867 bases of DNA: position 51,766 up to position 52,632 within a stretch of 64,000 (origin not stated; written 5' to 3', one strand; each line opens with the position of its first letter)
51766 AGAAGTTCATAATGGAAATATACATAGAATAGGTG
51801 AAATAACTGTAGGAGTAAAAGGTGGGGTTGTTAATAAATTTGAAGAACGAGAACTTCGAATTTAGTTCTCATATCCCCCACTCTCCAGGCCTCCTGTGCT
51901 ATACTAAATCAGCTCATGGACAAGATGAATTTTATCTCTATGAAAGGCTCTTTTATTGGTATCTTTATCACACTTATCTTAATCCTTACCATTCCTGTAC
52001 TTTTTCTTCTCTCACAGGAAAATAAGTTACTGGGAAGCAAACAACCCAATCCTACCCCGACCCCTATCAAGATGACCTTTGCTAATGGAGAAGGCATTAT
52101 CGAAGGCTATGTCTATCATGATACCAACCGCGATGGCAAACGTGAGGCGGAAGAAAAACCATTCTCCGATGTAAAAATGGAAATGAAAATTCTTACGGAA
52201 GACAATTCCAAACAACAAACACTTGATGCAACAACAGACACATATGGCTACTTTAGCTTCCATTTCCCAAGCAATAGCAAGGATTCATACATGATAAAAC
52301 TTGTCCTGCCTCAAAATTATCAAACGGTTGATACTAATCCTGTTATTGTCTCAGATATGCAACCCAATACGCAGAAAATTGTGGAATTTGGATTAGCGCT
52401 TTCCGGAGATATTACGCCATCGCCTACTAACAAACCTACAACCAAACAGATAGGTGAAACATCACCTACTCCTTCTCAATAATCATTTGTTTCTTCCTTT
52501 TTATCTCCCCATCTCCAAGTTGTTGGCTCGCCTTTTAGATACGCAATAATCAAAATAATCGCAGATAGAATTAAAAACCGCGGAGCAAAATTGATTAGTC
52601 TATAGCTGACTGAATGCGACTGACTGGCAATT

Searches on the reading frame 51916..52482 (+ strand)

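Call 71: search_protein_families(library=pfam, proteins=[window:51916-52482:+], max_evalue=0.001)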
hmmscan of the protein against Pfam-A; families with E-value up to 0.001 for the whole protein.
window:51916-52482:+ (188 aa): 1 family
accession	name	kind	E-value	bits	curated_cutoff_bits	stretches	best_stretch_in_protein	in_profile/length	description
PF17210.9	SdrD_B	-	3.1e-09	37.5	29.7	1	64-157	5-96/112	SdrD B-like domain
